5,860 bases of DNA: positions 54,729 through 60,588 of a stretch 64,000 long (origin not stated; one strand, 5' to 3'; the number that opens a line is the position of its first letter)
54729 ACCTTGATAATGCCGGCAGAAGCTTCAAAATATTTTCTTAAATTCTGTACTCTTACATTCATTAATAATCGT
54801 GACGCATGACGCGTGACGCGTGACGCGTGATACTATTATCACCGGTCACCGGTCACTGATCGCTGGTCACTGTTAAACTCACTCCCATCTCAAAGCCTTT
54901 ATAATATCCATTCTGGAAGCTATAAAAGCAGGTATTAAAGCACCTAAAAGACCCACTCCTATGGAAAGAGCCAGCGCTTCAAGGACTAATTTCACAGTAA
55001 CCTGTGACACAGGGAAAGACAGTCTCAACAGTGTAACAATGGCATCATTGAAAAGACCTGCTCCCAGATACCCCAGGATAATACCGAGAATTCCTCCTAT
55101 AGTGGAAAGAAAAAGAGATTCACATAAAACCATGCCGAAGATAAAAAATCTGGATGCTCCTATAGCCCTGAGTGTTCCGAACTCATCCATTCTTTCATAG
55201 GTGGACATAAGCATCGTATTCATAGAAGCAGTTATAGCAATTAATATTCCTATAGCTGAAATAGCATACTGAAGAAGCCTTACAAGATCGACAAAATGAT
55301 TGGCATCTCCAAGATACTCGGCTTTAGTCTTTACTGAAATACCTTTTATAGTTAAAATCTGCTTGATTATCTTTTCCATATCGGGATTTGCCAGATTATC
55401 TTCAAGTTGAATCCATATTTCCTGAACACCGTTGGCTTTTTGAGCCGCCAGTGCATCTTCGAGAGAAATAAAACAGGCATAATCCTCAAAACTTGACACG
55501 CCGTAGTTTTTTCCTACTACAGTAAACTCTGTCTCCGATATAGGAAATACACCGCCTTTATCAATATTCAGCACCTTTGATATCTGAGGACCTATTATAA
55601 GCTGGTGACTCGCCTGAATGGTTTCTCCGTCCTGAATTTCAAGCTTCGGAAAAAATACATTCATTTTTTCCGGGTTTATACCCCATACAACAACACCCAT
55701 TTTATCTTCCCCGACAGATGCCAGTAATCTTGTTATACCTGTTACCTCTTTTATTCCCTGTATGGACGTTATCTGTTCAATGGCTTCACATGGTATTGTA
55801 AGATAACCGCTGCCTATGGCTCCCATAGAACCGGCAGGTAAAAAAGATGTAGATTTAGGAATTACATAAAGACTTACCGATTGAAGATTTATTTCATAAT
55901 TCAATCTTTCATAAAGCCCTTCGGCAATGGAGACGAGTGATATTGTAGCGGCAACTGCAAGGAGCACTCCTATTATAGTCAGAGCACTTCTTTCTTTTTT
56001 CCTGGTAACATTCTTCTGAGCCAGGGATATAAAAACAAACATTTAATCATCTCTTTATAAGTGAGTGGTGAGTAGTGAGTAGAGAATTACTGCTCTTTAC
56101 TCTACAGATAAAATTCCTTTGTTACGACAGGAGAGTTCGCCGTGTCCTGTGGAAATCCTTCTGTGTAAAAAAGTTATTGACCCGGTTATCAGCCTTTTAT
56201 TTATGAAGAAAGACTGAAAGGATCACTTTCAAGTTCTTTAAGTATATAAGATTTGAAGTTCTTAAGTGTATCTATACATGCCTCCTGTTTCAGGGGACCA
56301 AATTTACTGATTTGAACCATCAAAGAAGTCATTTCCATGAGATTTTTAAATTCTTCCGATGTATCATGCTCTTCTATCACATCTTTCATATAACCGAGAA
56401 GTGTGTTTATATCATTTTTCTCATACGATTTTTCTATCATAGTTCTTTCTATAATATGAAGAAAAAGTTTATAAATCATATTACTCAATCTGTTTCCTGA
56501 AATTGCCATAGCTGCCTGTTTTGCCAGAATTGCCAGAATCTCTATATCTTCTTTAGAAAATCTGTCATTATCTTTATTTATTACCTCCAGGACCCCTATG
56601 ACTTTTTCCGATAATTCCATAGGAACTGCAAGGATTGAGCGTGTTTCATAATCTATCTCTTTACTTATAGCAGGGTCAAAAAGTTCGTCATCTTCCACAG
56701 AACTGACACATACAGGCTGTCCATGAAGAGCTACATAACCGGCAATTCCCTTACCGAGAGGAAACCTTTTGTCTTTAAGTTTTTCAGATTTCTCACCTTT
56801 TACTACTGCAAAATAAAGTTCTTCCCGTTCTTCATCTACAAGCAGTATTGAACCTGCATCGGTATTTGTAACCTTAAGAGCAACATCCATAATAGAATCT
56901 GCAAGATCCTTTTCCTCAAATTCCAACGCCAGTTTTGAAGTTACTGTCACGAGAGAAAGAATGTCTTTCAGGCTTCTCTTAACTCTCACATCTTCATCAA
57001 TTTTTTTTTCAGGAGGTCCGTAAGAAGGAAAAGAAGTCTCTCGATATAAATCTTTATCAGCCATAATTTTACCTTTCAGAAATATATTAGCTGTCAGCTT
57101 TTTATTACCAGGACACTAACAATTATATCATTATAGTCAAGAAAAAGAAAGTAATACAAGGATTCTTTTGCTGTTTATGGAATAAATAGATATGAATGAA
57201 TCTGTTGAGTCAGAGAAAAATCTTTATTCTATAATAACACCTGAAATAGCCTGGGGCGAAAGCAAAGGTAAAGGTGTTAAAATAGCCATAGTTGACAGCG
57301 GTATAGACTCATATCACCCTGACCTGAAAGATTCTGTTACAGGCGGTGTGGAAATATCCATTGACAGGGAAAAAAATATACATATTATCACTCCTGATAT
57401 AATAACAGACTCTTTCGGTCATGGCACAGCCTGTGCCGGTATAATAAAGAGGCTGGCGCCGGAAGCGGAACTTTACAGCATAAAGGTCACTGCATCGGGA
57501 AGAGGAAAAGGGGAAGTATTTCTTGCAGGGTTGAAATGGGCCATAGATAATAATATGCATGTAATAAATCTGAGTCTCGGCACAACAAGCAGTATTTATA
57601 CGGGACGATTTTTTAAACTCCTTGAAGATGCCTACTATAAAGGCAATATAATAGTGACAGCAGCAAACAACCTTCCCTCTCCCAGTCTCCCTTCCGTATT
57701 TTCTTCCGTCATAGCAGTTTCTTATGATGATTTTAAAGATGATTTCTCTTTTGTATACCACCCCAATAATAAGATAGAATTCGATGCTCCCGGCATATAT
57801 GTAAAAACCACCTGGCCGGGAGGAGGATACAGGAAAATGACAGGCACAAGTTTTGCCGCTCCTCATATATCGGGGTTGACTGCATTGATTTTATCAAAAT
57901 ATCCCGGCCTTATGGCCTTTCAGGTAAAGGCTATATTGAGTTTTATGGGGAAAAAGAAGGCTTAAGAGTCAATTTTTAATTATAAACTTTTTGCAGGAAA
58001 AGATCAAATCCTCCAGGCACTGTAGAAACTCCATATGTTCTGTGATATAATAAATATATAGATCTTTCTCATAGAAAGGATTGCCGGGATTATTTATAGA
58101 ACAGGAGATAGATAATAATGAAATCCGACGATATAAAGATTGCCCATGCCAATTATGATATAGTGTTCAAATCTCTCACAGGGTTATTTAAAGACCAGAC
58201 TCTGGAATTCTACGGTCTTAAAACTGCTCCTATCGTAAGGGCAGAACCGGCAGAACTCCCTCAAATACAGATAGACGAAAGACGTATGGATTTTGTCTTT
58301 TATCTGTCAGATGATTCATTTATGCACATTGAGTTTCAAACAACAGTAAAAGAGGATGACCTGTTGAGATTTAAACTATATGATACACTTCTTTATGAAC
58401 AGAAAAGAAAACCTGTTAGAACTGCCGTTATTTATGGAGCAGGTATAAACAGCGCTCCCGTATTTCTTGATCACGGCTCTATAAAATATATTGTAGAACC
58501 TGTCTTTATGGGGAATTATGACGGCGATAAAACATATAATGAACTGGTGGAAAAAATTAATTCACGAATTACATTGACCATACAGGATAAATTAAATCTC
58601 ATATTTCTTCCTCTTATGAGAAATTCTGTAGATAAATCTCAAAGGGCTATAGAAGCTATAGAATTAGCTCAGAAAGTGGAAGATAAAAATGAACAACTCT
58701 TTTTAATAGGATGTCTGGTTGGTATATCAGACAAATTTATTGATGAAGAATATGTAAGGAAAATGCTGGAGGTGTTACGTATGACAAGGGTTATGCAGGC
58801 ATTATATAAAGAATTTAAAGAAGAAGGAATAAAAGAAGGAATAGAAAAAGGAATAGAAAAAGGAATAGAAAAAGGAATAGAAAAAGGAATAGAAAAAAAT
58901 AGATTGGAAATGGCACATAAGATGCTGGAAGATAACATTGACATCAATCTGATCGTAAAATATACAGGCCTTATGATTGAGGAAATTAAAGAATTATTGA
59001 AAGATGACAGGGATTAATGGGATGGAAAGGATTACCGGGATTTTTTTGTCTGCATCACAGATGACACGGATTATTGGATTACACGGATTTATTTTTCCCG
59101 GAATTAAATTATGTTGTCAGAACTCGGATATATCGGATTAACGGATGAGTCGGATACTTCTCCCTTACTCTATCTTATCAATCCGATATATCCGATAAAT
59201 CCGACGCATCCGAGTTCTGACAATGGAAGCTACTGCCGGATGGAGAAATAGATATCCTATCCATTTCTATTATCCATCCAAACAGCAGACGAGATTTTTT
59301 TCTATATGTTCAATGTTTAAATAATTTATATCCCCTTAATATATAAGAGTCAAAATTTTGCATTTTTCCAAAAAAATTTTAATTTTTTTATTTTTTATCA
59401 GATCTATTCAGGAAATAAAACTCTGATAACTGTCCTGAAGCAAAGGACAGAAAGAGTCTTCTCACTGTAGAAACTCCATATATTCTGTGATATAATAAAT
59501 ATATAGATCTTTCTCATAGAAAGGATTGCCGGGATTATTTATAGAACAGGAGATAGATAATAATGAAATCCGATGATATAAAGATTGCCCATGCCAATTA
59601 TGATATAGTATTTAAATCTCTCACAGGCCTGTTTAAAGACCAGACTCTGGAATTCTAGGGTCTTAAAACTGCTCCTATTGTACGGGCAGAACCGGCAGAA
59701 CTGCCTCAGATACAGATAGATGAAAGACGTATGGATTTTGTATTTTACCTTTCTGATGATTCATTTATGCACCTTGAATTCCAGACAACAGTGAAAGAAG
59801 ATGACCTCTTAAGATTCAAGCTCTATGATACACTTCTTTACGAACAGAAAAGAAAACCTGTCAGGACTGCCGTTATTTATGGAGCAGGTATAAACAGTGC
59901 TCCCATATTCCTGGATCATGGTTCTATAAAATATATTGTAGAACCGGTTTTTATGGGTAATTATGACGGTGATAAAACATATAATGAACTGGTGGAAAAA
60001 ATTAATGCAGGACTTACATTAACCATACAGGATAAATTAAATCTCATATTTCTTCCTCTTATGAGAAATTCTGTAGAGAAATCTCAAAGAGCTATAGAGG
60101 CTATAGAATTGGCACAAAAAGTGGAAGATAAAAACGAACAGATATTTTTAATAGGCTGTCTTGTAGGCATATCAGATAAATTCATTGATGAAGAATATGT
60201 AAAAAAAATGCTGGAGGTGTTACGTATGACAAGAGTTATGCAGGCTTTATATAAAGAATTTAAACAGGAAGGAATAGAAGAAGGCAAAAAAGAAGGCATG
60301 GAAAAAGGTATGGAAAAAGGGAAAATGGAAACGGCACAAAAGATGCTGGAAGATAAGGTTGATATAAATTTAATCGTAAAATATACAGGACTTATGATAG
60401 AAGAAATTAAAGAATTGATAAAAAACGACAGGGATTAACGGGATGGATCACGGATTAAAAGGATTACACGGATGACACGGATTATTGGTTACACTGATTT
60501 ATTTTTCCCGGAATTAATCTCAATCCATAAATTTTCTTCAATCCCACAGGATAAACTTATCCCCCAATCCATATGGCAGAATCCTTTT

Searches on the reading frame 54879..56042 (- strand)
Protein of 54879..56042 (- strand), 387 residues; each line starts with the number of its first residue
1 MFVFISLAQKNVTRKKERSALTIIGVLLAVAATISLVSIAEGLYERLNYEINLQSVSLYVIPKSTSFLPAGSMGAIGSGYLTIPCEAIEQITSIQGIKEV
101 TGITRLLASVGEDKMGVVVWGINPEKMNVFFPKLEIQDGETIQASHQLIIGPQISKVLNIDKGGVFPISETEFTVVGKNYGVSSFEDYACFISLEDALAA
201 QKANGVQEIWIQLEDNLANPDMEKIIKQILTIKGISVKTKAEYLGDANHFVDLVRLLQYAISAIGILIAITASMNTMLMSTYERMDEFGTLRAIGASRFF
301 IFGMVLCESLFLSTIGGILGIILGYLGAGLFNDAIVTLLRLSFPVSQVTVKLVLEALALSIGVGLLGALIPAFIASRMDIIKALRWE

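Call 44: search_protein_families(library=ncbifam, proteins=[window:54879-56042:-], max_evalue=1e-10)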
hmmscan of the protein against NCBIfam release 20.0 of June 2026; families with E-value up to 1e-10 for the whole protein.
window:54879-56042:- (387 aa): 3 families
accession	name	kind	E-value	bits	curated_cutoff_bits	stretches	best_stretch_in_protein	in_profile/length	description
TIGR03434.1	ADOP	subfamily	2.1e-14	52.6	622.3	1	253-385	270-400/803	ADOP family duplicated permease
TIGR02212.1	lolCE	equivalog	1.2e-12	47.6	362.45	1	19-387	24-411/411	lipoprotein-releasing ABC transporter permease subunit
NF038346.1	FtsX_actino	exception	2.4e-12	46.9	250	1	212-377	134-303/308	permease-like cell division protein FtsX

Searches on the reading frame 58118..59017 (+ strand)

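Call 6: search_protein_families(library=pfam, proteins=[window:58118-59017:+], max_evalue=0.01)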
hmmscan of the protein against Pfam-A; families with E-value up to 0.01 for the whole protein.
window:58118-59017:+ (299 aa): 1 family
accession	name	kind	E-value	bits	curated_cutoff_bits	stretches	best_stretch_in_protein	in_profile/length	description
PF00929.31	RNase_T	-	0.009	17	24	0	185-243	85-141/164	Exonuclease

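Call 18: search_protein_families(library=ncbifam, proteins=[window:58118-59017:+], max_evalue=0.01)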
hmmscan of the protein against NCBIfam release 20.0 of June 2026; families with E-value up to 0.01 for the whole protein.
window:58118-59017:+ (299 aa): 5 families
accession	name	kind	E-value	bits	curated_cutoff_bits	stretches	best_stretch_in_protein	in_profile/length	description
TIGR01784.1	T_den_put_tspse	subfamily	9.7e-10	38.7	52.1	1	155-293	139-273/273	Rpn family recombination-promoting nuclease/putative transposase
NF009925.1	PRK13386.1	equivalog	0.00056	19.3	192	1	234-260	39-73/228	flagellar assembly protein FliH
NF004266.1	PRK05687.1-1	equivalog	0.0015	18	260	1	213-262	42-90/230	flagellar assembly protein FliH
NF004267.1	PRK05687.1-3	equivalog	0.0018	17.5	293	1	231-260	73-102/266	flagellar assembly protein FliH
NF004270.2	PRK05687.2-1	equivalog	0.0023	17.5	180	1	227-259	40-76/223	flagellar assembly protein FliH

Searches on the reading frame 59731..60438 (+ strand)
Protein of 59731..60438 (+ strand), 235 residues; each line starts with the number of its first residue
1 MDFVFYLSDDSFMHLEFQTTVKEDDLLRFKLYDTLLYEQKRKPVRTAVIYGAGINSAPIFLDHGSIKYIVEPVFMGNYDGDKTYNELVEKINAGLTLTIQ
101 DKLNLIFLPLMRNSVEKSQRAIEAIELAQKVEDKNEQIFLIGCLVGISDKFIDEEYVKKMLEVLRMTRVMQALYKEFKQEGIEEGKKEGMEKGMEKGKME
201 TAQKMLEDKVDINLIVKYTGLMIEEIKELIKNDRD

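Call 6: search_protein_families(library=pfam, proteins=[window:59731-60438:+], max_evalue=0.01)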
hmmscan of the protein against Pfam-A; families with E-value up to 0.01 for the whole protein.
window:59731-60438:+ (235 aa): 0 families

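Call 18: search_protein_families(library=ncbifam, proteins=[window:59731-60438:+], max_evalue=0.01)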
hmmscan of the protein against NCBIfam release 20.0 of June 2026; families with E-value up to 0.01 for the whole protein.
window:59731-60438:+ (235 aa): 6 families
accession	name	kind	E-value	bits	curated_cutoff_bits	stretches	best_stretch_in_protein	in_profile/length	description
TIGR01784.1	T_den_put_tspse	subfamily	2.9e-10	40.4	52.1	1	98-229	138-273/273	Rpn family recombination-promoting nuclease/putative transposase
NF004267.1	PRK05687.1-3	equivalog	0.00021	20.5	293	1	169-202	67-100/266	flagellar assembly protein FliH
NF007418.0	PRK09956.1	equivalog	0.00026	20.1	583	1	150-221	227-298/308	ISNCY family transposase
NF004266.1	PRK05687.1-1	equivalog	0.0014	18.1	260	1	166-209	46-89/230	flagellar assembly protein FliH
NF009925.1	PRK13386.1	equivalog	0.0017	17.6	192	1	178-204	63-89/228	flagellar assembly protein FliH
NF004270.2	PRK05687.2-1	equivalog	0.004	16.8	180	1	170-200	39-69/223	flagellar assembly protein FliH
